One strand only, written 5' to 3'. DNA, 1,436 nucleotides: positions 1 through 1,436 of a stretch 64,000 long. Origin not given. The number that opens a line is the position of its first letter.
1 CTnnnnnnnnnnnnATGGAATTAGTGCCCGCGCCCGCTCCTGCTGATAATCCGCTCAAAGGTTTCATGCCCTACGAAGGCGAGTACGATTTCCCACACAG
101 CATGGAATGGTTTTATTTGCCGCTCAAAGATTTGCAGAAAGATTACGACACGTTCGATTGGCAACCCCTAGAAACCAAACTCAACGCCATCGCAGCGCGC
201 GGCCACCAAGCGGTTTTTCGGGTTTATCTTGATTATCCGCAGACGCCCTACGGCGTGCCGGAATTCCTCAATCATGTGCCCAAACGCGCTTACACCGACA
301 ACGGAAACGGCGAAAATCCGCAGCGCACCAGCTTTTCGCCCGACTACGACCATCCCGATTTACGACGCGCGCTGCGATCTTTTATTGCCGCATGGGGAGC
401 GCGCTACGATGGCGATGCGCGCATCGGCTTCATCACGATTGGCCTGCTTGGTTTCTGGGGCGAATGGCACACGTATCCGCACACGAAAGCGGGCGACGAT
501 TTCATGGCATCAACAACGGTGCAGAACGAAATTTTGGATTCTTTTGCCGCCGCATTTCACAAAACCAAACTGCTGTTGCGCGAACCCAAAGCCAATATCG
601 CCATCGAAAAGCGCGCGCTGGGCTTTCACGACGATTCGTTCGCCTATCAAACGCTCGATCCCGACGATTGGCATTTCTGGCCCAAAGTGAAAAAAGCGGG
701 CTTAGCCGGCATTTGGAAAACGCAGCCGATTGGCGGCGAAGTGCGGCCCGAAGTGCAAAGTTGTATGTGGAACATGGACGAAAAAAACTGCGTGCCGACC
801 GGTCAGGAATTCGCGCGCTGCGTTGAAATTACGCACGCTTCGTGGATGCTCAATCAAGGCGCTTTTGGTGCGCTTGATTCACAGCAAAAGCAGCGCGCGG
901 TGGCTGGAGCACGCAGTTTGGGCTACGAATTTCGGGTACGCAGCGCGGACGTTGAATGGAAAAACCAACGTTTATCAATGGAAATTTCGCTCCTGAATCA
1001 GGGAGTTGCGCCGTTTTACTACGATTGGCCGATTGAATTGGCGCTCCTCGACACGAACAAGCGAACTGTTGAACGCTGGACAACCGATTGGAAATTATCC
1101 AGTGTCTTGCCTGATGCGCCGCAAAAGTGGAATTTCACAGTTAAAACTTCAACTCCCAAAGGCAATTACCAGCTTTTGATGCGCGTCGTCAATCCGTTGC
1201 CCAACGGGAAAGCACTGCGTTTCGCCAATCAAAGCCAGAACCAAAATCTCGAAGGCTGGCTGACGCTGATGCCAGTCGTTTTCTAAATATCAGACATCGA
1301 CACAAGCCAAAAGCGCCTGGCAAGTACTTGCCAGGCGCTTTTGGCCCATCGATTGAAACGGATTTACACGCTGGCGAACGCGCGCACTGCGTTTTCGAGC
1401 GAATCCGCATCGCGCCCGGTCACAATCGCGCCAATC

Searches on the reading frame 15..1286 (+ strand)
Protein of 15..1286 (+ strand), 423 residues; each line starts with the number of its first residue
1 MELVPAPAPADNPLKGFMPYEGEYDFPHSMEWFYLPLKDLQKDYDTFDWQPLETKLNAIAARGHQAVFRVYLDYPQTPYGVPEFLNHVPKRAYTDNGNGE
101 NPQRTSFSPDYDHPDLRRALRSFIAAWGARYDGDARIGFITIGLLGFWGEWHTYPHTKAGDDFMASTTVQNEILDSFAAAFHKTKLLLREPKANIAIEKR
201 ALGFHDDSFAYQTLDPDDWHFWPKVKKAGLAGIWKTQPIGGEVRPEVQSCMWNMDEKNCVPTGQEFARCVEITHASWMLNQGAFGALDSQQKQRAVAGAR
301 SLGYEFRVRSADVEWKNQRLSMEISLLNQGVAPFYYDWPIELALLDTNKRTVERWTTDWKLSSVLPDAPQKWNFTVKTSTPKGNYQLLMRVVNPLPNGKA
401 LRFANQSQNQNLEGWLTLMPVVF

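Call 10: search_protein_families(library=ncbifam, proteins=[window:15-1286:+])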
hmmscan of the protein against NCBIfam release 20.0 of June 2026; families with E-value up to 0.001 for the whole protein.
window:15-1286:+ (423 aa): 0 families

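Call 50: search_protein_families(library=pfam, proteins=[window:15-1286:+])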
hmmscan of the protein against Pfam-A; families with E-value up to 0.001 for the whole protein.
window:15-1286:+ (423 aa): 1 family
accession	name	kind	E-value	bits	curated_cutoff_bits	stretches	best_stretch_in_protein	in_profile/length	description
PF16116.10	DUF4832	-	7.9e-14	52.4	29.2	1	202-405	2-216/216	Domain of unknown function (DUF4832)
